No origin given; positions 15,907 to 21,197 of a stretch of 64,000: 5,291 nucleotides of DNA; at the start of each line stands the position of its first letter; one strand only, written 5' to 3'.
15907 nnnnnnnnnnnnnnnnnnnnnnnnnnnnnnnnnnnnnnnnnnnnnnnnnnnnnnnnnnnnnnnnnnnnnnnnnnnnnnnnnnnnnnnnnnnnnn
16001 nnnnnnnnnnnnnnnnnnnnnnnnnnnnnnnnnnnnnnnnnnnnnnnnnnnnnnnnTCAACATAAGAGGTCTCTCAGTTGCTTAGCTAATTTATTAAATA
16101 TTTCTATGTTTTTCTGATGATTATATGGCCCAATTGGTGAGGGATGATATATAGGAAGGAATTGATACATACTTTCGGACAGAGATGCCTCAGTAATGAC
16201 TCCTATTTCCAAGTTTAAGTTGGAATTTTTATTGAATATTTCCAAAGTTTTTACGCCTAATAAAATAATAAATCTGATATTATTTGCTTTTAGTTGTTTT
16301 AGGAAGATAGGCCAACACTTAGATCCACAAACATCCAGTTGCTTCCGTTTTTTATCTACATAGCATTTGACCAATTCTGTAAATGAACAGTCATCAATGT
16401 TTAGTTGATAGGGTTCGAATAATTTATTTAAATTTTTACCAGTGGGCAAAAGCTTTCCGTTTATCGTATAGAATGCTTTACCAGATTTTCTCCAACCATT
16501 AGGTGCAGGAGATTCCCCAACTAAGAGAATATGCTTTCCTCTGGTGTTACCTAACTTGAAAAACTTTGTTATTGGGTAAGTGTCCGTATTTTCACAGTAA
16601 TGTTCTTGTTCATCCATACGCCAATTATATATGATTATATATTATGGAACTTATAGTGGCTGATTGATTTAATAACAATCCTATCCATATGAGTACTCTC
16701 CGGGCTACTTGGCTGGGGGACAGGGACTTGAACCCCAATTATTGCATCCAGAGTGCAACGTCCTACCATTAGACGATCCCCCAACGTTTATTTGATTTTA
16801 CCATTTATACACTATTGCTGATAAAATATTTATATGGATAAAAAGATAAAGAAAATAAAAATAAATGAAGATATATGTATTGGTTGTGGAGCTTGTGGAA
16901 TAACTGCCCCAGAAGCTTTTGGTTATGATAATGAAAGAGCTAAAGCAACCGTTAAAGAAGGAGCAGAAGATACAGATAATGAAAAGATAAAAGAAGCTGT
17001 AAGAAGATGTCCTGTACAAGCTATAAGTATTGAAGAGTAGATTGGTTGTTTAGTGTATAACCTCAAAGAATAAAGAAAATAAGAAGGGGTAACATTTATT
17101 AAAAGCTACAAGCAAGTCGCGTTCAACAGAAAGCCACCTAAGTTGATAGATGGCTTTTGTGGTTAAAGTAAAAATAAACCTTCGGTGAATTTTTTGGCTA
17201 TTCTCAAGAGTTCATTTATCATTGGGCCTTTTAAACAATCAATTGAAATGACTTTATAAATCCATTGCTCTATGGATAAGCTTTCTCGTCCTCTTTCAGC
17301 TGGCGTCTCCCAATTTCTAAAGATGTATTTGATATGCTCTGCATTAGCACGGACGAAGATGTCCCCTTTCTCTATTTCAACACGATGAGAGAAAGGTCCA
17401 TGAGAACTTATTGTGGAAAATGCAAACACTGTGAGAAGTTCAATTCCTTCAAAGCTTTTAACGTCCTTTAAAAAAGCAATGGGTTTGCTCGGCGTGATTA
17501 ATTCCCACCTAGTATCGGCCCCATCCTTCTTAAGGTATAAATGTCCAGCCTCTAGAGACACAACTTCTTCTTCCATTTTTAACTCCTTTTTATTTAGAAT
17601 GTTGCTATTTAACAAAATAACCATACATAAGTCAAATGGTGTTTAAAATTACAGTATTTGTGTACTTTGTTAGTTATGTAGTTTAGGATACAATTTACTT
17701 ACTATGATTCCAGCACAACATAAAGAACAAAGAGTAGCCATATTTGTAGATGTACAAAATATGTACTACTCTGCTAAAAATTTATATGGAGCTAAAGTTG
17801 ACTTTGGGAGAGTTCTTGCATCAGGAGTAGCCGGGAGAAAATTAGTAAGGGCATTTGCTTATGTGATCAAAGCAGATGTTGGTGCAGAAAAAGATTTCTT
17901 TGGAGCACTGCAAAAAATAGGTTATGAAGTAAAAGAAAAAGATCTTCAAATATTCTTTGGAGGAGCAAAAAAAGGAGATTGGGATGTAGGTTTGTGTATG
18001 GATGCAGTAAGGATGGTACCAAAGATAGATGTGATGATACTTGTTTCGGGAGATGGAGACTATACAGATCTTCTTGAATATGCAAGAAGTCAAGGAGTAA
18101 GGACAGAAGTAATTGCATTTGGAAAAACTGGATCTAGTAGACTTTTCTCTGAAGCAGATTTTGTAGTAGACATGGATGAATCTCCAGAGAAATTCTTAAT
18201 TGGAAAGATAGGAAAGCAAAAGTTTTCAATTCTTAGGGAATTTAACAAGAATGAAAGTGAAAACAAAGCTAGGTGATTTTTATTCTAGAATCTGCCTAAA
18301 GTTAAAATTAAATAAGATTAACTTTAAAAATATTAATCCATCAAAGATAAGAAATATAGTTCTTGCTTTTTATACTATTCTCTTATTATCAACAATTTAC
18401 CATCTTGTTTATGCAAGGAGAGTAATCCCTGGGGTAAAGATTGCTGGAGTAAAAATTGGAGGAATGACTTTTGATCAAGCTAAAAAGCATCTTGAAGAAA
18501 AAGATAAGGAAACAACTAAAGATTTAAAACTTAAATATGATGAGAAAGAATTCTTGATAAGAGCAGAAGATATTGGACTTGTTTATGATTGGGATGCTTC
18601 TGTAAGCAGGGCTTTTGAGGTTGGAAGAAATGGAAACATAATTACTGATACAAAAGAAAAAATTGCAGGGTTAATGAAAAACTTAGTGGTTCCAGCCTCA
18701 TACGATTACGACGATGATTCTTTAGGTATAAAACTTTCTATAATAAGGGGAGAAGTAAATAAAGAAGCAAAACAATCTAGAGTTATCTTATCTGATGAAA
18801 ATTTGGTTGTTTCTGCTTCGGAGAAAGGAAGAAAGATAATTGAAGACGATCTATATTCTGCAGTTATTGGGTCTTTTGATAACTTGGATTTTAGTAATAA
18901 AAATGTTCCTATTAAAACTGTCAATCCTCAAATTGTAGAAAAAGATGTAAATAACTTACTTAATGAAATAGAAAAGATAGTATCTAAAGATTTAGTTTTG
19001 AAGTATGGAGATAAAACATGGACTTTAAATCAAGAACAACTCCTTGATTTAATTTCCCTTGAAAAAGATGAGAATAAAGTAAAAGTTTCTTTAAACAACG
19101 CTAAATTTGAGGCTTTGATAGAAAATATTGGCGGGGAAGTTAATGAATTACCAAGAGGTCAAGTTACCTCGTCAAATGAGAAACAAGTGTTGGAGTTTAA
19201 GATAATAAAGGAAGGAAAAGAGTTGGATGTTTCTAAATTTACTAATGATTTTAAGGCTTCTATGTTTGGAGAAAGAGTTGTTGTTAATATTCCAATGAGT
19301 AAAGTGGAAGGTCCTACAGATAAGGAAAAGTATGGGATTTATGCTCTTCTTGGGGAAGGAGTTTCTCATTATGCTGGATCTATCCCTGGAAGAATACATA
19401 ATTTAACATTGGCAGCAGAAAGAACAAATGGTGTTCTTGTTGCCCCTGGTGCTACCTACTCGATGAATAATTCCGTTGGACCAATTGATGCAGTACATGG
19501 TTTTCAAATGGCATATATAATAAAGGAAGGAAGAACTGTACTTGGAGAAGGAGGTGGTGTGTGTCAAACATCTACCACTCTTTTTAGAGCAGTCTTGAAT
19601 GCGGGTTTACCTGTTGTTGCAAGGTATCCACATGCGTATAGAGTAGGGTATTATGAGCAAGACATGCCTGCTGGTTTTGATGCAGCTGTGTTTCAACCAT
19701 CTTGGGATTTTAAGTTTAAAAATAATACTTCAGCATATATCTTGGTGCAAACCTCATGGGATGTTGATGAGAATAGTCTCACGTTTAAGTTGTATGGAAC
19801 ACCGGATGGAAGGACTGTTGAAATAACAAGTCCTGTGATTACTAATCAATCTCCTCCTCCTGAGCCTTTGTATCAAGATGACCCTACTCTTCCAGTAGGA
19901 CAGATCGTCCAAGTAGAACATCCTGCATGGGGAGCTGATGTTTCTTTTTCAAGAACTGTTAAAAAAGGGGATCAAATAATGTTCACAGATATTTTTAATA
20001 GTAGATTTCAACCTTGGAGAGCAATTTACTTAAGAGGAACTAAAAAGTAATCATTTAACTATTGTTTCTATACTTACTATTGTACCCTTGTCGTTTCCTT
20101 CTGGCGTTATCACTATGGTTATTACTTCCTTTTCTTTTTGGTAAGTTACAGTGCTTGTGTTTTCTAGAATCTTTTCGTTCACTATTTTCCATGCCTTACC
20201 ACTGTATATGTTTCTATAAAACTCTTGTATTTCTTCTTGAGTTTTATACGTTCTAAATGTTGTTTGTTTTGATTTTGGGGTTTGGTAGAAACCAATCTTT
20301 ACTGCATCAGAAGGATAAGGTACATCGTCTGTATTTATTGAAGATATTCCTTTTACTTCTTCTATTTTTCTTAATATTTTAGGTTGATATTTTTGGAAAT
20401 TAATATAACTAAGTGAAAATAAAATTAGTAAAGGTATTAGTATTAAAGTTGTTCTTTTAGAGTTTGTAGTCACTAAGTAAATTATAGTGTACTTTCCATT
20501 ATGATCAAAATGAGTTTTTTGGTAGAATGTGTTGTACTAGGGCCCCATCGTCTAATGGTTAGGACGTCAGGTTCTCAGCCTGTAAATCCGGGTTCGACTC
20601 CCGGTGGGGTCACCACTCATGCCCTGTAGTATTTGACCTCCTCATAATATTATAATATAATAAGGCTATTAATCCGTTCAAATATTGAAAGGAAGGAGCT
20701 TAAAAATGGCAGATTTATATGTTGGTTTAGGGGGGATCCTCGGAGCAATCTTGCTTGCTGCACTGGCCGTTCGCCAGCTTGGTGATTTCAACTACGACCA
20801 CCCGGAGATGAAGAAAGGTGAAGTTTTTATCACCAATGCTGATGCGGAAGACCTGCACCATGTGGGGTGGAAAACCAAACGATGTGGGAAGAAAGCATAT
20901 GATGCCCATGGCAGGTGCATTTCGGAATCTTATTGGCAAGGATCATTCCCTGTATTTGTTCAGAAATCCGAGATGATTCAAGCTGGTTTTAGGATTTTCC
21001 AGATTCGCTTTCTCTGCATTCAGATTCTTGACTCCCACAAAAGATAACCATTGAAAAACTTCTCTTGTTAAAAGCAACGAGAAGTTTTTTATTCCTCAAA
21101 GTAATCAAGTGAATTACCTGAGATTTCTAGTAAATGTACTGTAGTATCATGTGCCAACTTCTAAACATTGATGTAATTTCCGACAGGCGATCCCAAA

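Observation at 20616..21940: GC-elevated islet immediately 3' of tRNA-Glu carrying a small membrane protein and a standalone FtsH-like protease domain.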

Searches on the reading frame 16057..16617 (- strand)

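Call 86: search_protein_families(library=pfam, proteins=[window:16057-16617:-], max_evalue=0.001)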
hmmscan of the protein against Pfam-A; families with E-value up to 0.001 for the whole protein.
window:16057-16617:- (186 aa): 1 family
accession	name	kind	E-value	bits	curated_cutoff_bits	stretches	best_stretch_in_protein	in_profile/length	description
PF03167.25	UDG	-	1.2e-13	51.8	24.3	1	20-181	1-140/141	Uracil DNA glycosylase superfamily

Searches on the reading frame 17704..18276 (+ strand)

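Call 6: search_protein_families(library=pfam, proteins=[window:17704-18276:+], max_evalue=1)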
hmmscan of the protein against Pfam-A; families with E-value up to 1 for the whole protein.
window:17704-18276:+ (190 aa): 4 families
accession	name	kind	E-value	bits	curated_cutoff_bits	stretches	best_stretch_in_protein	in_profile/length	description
PF01936.24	NYN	-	2.3e-31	109.7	24.2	1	10-155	1-142/145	NYN domain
PF01380.27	SIS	-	0.0046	17.2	25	1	101-163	47-110/131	SIS domain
PF14252.11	DUF4347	-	0.09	13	24.6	1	33-73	95-135/164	Domain of unknown function (DUF4347)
PF15117.11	UPF0697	-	0.18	12.3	27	1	17-73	9-67/98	Uncharacterised protein family UPF0697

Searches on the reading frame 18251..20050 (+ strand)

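Call 6: search_protein_families(library=pfam, proteins=[window:18251-20050:+], max_evalue=1)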
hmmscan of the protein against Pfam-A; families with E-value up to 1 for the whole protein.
window:18251-20050:+ (599 aa): 2 families
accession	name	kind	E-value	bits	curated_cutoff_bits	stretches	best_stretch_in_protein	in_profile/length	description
PF04294.18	VanW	-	8.5e-41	138.9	27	1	381-515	2-130/130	VanW like protein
PF12229.13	PG_binding_4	-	7.9e-13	49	22.1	2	104-205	4-104/117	Putative peptidoglycan binding domain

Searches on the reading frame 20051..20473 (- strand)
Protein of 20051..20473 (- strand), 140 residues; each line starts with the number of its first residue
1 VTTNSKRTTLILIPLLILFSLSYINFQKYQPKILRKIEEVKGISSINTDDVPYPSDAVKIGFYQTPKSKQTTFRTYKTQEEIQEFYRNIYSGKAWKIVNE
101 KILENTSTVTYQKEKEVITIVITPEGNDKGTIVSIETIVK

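Call 6: search_protein_families(library=pfam, proteins=[window:20051-20473:-], max_evalue=1)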
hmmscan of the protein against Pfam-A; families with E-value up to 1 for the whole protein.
window:20051-20473:- (140 aa): 1 family
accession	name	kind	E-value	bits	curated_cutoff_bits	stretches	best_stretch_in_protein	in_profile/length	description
PF20202.4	DUF6564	-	0.015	15.4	25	1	42-122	114-193/230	Domain of unknown function (DUF6564)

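Call 51: search_protein_families(library=padloc, proteins=[window:20051-20473:-], max_evalue=1)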
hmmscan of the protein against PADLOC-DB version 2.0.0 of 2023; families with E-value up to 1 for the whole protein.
window:20051-20473:- (140 aa): 0 families

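Call 73: find_encoding_contigs(protein=window:20051-20473:-, flank=6000, max_places=10)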
Protein window:20051-20473:- (140 aa): no gene with exactly this product is on record in the collection.

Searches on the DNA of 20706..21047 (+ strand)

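Call 33: search_rna_families(sources=[L001], threshold=evalue, max_evalue=1)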
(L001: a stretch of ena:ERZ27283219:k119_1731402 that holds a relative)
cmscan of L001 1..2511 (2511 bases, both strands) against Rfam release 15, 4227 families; matches with E-value up to 1: 0.
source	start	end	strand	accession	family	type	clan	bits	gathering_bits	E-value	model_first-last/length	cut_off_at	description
